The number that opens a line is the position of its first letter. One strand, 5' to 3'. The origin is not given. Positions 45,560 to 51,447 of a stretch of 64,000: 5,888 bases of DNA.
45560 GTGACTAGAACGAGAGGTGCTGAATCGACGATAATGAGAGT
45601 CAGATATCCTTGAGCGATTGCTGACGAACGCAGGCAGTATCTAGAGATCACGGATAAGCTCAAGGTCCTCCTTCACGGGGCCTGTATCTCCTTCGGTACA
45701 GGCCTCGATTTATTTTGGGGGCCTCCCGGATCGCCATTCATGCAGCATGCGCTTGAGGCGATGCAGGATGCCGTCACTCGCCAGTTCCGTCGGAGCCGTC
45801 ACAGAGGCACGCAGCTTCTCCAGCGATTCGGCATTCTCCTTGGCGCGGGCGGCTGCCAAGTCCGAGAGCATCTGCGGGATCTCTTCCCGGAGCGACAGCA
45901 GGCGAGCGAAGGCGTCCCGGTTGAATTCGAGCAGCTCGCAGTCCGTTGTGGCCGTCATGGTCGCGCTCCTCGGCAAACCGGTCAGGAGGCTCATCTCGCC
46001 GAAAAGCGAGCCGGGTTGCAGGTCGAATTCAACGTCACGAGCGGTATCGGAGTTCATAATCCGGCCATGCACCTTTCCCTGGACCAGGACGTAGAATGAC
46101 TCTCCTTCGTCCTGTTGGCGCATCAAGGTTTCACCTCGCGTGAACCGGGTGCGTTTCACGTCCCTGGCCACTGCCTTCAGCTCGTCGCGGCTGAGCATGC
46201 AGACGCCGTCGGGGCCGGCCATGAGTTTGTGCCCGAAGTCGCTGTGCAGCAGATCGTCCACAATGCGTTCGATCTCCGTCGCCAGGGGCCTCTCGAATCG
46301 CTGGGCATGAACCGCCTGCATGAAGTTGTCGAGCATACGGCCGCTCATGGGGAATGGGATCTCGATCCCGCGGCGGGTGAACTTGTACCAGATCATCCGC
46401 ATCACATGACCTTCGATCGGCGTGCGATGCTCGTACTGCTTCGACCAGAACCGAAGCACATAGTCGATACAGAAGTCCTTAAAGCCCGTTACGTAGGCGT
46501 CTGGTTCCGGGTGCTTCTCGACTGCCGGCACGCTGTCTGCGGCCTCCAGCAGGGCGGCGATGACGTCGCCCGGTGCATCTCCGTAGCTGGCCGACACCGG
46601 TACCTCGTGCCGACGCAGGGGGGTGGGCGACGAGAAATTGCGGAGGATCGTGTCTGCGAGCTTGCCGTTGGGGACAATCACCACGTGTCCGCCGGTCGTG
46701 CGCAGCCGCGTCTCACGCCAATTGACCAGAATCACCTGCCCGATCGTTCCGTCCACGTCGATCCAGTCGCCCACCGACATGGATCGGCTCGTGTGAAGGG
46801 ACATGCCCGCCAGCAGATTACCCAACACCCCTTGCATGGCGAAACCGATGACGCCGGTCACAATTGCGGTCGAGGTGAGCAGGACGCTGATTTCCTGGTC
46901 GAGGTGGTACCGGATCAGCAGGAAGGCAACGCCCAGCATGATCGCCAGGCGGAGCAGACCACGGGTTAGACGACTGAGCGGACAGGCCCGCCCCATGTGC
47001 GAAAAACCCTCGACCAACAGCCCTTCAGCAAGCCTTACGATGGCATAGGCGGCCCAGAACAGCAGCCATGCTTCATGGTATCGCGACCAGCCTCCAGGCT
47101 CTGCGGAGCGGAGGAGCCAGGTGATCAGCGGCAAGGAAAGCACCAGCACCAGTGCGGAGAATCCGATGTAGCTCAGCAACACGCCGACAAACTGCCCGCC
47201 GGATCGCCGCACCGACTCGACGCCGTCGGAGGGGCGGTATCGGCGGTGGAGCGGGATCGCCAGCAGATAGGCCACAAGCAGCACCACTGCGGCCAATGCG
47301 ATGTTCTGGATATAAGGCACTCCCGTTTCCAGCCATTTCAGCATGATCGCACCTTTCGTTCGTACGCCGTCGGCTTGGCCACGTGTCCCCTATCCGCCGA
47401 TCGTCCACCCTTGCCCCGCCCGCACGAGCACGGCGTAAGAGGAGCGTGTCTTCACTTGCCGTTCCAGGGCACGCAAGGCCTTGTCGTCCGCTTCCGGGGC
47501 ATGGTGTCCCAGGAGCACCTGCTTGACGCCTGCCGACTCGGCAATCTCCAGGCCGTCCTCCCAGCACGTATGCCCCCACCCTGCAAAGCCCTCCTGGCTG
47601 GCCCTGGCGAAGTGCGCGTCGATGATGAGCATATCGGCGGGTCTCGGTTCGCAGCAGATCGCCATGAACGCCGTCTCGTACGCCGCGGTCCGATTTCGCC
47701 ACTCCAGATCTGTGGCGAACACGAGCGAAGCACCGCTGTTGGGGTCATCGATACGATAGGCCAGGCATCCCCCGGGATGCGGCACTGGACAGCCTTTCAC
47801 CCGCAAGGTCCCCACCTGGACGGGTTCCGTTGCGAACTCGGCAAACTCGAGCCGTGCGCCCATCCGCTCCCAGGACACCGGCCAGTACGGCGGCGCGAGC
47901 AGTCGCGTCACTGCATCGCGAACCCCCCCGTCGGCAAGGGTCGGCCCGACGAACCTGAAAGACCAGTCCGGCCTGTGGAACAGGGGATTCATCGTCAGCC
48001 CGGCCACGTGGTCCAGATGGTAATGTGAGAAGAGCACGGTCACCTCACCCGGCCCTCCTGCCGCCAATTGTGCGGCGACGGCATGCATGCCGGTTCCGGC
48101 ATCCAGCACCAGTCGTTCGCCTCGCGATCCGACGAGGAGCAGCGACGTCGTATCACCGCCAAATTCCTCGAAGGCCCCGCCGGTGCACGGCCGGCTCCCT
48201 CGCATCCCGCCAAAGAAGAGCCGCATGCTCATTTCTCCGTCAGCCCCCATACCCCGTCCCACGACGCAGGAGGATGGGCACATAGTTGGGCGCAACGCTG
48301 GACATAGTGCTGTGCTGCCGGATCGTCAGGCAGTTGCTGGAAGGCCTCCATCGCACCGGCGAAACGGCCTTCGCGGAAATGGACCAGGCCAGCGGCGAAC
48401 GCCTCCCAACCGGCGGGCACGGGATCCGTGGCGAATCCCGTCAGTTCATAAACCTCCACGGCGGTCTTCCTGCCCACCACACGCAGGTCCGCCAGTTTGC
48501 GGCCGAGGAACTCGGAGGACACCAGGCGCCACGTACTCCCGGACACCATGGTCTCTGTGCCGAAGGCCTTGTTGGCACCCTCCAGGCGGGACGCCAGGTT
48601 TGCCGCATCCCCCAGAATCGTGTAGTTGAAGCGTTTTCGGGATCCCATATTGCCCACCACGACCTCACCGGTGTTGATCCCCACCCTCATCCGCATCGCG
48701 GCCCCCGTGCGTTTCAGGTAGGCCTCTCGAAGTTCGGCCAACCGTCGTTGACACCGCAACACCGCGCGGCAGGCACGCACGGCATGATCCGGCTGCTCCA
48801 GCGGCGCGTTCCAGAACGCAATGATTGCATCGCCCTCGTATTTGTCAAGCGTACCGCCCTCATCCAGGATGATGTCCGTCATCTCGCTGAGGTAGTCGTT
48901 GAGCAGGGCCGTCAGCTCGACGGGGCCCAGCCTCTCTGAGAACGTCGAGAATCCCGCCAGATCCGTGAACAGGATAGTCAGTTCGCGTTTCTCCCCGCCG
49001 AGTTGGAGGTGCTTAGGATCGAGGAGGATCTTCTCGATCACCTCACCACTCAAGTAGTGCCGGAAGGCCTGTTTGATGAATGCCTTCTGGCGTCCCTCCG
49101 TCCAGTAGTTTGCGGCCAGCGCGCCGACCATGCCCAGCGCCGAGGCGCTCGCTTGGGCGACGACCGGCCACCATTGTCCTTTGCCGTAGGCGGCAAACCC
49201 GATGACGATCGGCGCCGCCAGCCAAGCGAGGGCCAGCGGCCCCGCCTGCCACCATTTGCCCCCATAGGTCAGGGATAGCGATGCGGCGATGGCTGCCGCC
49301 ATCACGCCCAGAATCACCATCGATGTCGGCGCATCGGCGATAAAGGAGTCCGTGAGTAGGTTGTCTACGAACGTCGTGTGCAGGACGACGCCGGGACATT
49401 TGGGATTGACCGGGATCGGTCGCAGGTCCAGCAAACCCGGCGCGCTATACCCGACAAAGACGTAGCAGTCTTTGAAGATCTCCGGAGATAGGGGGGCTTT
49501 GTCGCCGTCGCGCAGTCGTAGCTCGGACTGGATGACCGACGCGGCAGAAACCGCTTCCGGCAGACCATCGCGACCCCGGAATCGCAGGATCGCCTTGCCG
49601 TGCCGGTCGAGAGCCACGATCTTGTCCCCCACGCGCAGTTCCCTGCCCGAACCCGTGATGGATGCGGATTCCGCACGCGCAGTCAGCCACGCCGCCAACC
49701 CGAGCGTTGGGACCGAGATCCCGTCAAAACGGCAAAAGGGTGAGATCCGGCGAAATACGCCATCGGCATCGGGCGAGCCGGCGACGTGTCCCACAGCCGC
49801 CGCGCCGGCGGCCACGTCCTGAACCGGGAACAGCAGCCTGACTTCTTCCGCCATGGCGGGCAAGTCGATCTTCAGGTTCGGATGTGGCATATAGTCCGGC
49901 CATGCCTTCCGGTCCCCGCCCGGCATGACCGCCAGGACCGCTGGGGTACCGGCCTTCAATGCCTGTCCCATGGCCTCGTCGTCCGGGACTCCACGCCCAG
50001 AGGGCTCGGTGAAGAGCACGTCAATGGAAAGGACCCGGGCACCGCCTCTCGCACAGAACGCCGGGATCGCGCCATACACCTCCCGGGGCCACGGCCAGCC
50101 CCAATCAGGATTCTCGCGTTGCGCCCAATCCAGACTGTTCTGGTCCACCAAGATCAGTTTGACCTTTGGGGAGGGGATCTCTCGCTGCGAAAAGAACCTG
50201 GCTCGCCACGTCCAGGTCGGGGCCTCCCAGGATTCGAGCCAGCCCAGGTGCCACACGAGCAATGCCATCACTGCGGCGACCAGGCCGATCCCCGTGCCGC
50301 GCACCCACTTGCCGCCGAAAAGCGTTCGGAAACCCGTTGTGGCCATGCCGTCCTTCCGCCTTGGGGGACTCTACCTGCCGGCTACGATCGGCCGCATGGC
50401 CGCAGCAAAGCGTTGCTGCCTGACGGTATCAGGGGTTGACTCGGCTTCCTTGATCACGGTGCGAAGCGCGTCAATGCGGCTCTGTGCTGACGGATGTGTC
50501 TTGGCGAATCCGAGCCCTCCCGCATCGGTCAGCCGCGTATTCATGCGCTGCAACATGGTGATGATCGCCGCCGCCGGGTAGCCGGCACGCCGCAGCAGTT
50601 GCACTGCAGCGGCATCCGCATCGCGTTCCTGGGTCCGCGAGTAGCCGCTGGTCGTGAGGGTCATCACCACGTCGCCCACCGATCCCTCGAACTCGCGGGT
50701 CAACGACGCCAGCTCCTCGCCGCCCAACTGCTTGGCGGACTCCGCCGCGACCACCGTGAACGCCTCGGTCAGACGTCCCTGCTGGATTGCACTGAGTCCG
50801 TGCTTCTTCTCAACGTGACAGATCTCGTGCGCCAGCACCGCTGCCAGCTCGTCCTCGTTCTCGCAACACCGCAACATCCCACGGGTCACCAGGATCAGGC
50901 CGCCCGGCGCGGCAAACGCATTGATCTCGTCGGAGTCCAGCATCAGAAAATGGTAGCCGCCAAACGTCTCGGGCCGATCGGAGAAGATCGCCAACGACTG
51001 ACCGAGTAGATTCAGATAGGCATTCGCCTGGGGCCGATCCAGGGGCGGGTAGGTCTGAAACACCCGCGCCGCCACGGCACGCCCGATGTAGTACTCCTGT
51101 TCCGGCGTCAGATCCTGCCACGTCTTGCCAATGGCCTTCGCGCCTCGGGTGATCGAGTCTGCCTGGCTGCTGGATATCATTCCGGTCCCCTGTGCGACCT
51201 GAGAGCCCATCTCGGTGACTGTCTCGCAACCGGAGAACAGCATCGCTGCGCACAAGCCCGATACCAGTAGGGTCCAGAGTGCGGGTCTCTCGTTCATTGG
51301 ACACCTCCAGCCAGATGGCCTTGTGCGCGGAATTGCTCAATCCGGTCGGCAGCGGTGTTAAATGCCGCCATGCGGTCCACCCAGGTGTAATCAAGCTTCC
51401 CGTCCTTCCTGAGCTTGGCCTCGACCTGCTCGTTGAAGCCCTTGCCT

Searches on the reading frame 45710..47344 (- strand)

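Call 75: search_protein_families(library=pfam, proteins=[window:45710-47344:-], max_evalue=0.00001)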
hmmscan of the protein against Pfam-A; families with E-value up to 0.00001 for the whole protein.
window:45710-47344:- (544 aa): 3 families
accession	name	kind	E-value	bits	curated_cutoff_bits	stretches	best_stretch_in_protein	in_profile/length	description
PF00027.35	cNMP_binding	-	1.9e-20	73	27.5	1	399-483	2-86/89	Cyclic nucleotide-binding domain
PF00924.24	MS_channel_2nd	-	1.7e-16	60.5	20.2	1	173-238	2-67/68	Mechanosensitive ion channel, beta-domain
PF21082.3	MS_channel_3rd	-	9.3e-12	45.7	21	1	247-329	2-88/88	Mechanosensitive ion channel MscS, C-terminal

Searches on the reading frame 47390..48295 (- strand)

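Call 75: search_protein_families(library=pfam, proteins=[window:47390-48295:-], max_evalue=0.00001)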
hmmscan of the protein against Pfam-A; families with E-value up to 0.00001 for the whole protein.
window:47390-48295:- (301 aa): 1 family
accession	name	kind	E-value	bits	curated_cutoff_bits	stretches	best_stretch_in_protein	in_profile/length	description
PF12706.13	Lactamase_B_2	-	2.5e-12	47.2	27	1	61-265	2-200/200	Beta-lactamase superfamily domain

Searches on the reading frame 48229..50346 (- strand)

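Call 75: search_protein_families(library=pfam, proteins=[window:48229-50346:-], max_evalue=0.00001)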
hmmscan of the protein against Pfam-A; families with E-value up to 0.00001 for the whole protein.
window:48229-50346:- (705 aa): 2 families
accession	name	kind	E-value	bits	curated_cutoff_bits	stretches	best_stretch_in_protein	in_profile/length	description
PF05226.16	CHASE2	-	1.6e-41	143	26.3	1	24-344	2-235/257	CHASE2 domain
PF00211.25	Guanylate_cyc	-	1.9e-20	73.7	21.9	1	454-635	7-181/183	Adenylate and Guanylate cyclase catalytic domain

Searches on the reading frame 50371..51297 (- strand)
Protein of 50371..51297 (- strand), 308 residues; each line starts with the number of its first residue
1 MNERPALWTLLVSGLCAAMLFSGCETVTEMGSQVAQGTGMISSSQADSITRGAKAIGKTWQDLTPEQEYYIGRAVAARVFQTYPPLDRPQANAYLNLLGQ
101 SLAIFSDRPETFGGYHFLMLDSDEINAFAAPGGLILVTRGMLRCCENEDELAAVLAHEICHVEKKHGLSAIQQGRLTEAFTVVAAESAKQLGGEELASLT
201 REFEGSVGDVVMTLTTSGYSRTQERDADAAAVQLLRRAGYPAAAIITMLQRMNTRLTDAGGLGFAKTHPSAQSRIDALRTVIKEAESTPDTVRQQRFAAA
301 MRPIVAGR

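Call 75: search_protein_families(library=pfam, proteins=[window:50371-51297:-], max_evalue=0.00001)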
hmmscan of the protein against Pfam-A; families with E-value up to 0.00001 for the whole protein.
window:50371-51297:- (308 aa): 1 family
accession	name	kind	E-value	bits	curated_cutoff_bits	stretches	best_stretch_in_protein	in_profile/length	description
PF01435.24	Peptidase_M48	-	4e-33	115.2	20.3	1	89-280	1-184/186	Peptidase family M48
